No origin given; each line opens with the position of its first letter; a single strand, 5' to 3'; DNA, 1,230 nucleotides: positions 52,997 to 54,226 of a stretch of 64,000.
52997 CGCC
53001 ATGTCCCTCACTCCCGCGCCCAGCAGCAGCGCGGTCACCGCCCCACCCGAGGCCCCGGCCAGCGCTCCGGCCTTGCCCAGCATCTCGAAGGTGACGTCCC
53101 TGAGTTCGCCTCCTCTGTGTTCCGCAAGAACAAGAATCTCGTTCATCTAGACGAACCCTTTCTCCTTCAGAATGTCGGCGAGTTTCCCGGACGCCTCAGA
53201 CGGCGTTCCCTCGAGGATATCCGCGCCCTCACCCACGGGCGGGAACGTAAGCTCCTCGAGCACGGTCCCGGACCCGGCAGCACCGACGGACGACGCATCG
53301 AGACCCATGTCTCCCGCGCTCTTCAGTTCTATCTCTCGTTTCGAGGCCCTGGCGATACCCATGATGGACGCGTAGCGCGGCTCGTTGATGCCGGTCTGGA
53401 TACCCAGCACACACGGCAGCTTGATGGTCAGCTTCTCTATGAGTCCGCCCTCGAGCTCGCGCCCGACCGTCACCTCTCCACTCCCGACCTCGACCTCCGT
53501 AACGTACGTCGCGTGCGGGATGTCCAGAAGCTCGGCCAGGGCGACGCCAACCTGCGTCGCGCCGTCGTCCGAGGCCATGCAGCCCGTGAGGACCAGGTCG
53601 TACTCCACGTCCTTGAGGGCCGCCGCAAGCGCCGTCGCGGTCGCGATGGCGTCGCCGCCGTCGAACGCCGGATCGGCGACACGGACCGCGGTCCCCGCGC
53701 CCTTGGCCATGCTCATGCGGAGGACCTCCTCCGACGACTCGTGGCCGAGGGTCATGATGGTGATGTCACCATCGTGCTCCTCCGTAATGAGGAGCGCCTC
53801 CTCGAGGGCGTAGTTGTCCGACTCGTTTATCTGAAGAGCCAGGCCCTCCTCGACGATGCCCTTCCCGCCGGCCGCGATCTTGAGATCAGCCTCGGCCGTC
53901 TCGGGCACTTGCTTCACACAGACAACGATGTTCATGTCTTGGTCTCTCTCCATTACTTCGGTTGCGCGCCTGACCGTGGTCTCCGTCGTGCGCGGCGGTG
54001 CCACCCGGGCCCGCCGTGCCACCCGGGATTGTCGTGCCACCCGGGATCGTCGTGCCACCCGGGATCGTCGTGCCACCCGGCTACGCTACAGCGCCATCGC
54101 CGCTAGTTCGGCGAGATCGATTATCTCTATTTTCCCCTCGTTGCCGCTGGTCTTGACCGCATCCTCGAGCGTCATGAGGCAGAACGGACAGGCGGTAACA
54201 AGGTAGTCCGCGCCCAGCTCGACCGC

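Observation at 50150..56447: Acyl-CoA dehydrogenase + HdrD-like Fe-S protein + EtfB + EtfA + HdrA gene string: candidate flavin-based electron bi/confurcation module for acyl-CoA oxidation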

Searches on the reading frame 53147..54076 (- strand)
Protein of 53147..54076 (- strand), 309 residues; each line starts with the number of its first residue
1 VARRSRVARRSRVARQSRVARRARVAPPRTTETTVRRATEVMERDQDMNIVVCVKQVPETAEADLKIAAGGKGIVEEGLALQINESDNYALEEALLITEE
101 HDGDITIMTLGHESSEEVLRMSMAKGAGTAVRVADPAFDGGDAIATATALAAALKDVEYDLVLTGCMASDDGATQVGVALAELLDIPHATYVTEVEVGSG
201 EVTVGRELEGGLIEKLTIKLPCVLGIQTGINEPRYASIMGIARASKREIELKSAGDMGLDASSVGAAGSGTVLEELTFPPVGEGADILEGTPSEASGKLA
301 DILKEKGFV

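Call 4: search_protein_families(library=pfam, proteins=[window:53147-54076:-])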
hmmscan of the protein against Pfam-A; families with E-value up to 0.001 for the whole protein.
window:53147-54076:- (309 aa): 1 family
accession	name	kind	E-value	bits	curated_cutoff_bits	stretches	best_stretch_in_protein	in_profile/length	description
PF01012.27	ETF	-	1.5e-38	132.9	26.7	1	74-252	4-176/181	Electron transfer flavoprotein domain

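Call 6: search_solved_structures(query=window:53147-53935:-, show_alignments=2)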
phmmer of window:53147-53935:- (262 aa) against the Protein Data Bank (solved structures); distinct sequences matched with E-value up to 0.001: 10.
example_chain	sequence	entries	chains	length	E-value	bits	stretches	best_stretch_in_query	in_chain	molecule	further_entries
1o94_C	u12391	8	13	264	1.3e-48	168.9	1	1-258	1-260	ELECTRON TRANSFER FLAVOPROTEIN BETA-SUBUNIT | ELECTRON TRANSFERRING FLAVOPROTEIN BETA-SUBUNIT | Electron transfer flavoprotein subunit beta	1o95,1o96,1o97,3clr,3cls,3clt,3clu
6fah_B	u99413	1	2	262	3.4e-42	147.9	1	1-261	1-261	Caffeyl-CoA reductase-Etf complex subunit CarD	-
5ol2_B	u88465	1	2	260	1.3e-39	139.5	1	1-260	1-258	Electron transfer flavoprotein small subunit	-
4kpu_B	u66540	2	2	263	1.3e-37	132.9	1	1-254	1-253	Electron transfer flavoprotein alpha/beta-subunit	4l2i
7koe_A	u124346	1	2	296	2.2e-34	122.3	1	2-258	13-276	Electron transfer flavoprotein, beta subunit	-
7qh2_B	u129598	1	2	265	4.9e-27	98.3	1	2-259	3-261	Lactate dehydrogenase (NAD(+),ferredoxin) subunit LctB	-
1efv_B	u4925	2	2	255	6.6e-27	97.9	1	2-216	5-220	ELECTRON TRANSFER FLAVOPROTEIN | Electron transfer flavoprotein beta-subunit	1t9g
2a1t_S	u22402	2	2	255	4.6e-26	95.1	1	2-216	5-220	Electron transfer flavoprotein beta-subunit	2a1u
1efp_B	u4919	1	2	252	1.6e-24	90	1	3-216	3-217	PROTEIN (ELECTRON TRANSFER FLAVOPROTEIN)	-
5ow0_B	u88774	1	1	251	2.4e-08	37.1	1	1-205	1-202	Electron transfer flavoprotein, beta subunit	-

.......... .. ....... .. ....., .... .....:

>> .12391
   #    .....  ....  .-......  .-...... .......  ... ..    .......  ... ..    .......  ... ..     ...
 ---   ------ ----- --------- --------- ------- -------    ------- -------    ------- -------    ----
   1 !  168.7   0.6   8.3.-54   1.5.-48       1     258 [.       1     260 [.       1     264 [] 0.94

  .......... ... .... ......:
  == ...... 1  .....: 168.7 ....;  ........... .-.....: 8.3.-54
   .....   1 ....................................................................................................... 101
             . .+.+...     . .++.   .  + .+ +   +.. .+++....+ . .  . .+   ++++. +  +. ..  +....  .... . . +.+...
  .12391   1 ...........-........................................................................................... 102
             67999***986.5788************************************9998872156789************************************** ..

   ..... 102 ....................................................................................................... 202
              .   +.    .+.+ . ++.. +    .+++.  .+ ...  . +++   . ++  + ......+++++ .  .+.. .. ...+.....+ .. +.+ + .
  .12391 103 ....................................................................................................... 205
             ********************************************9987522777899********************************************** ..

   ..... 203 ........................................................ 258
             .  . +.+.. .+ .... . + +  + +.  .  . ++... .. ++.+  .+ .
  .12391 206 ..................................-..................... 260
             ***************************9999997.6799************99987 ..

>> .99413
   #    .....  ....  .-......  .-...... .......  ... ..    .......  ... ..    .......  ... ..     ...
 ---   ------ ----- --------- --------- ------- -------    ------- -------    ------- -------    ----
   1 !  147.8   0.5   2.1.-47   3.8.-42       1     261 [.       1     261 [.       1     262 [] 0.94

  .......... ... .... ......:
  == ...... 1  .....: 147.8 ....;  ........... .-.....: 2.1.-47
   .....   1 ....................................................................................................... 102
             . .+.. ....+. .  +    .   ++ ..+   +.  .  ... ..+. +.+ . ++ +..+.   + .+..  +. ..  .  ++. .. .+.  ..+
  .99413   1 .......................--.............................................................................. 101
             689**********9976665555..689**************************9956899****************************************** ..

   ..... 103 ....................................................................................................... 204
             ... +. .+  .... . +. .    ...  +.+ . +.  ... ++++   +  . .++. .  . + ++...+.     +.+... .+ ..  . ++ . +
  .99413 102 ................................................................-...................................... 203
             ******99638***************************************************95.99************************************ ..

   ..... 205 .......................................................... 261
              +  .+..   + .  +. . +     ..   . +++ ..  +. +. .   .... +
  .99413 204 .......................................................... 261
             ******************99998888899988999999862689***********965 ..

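Call 42: search_solved_structures(query=window:53147-53935:-, show_alignments=5, max_evalue=1e-30)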
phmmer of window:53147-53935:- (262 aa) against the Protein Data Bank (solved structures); distinct sequences matched with E-value up to 1e-30: 5.
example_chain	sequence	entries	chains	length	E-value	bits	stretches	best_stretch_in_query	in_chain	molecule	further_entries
1o94_C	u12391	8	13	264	1.3e-48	168.9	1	1-258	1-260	ELECTRON TRANSFER FLAVOPROTEIN BETA-SUBUNIT | ELECTRON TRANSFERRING FLAVOPROTEIN BETA-SUBUNIT | Electron transfer flavoprotein subunit beta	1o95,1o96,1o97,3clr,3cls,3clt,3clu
6fah_B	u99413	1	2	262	3.4e-42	147.9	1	1-261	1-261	Caffeyl-CoA reductase-Etf complex subunit CarD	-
5ol2_B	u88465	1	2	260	1.3e-39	139.5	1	1-260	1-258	Electron transfer flavoprotein small subunit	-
4kpu_B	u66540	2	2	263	1.3e-37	132.9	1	1-254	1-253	Electron transfer flavoprotein alpha/beta-subunit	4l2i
7koe_A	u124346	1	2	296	2.2e-34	122.3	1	2-258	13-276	Electron transfer flavoprotein, beta subunit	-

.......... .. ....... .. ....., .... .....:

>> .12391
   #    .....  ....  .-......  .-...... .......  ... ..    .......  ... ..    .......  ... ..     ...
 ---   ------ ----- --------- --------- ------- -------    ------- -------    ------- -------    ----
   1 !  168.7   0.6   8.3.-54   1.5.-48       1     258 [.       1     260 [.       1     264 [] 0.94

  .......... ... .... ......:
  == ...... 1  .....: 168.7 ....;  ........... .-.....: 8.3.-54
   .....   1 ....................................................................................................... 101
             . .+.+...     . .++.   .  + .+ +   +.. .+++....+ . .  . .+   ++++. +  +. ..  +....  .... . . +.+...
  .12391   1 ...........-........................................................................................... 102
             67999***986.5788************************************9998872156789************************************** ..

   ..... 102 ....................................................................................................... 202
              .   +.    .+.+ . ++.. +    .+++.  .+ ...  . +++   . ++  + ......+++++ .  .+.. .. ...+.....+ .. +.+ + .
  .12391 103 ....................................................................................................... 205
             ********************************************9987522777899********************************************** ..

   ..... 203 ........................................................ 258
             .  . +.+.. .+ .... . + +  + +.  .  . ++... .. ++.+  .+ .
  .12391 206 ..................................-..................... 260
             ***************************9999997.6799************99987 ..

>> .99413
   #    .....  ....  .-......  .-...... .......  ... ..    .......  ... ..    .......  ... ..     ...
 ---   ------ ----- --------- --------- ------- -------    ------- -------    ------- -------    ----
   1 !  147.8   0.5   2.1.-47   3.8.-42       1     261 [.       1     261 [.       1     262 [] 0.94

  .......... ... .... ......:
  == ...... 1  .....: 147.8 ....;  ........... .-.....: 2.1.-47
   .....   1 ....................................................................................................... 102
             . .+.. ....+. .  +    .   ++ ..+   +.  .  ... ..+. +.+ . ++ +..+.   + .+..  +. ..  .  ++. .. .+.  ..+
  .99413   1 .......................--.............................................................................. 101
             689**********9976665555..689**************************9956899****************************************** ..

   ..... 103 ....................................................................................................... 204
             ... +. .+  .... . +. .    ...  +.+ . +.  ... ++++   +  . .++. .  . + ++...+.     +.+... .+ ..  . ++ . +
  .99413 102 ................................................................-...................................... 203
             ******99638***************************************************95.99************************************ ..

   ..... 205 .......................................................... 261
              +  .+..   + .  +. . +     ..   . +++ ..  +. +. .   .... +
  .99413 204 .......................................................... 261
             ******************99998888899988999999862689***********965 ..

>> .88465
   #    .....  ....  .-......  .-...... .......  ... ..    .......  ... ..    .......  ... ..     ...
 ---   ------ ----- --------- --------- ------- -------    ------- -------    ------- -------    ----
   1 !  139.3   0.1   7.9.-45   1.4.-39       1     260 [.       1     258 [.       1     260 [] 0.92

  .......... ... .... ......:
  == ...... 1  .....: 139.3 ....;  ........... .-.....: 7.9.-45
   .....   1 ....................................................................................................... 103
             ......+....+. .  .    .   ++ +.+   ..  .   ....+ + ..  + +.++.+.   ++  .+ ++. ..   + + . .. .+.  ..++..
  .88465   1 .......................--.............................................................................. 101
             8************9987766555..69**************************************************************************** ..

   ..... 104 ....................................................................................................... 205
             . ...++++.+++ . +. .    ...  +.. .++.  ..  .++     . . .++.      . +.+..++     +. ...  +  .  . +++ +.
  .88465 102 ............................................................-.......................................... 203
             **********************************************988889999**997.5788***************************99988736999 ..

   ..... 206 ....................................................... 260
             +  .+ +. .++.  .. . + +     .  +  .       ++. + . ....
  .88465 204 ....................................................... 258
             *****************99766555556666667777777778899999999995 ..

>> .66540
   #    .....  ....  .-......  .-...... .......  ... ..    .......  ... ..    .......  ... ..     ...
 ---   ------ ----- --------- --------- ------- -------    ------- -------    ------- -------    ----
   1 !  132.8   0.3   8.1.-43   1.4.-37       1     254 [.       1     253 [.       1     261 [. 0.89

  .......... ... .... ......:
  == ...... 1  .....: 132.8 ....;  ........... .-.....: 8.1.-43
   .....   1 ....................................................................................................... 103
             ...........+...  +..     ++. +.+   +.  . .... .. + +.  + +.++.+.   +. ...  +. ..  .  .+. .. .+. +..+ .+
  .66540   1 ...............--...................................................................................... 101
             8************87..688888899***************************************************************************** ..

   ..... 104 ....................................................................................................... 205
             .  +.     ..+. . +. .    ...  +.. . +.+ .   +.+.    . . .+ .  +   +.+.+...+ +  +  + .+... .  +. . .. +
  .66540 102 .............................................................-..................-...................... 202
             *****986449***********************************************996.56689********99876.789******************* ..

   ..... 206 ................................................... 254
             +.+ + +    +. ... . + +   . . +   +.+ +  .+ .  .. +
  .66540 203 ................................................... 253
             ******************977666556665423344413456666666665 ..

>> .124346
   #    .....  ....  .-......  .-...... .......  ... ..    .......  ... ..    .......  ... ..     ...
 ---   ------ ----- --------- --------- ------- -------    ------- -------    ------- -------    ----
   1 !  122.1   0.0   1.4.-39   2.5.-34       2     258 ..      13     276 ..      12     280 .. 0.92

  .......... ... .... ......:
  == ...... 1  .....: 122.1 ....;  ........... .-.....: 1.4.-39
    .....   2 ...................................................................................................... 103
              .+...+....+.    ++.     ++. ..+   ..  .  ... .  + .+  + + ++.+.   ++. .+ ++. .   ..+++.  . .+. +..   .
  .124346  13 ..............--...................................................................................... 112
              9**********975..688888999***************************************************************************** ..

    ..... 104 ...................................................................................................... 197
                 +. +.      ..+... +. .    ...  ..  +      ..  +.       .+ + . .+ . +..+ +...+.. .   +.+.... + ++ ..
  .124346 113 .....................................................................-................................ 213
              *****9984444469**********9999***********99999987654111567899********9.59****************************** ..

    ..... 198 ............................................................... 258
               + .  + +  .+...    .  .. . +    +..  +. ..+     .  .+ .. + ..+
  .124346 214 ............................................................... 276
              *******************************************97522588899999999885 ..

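Call 52: search_protein_families(library=ncbifam, max_evalue=1e-10, proteins=[window:53147-53935:-])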
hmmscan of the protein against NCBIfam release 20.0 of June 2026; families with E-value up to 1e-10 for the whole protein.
window:53147-53935:- (262 aa): 5 families
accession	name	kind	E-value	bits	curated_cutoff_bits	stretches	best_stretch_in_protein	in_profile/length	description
NF040731.1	flavo_sub_EftB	exception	5.9e-55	186.4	445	1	2-260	1-258/260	electron transfer flavoprotein subunit beta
NF042971.1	AcrlCoAredClosAcrB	equivalog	1.5e-39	135.7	475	1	1-260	1-264/266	acryloyl-CoA reductase electron transfer subunit gamma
NF008998.0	PRK12342.1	equivalog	8.6e-27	94.1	338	1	1-258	1-251/254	electron transfer flavoprotein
NF002888.0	PRK03359.1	subfamily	1.2e-25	90.4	219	1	1-216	1-217/256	putative electron transfer flavoprotein FixA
TIGR04503.1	mft_etfB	hypoth_equivalog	1.6e-22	80.2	200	1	27-209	21-217/290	mycofactocin-associated electron transfer flavoprotein beta subunit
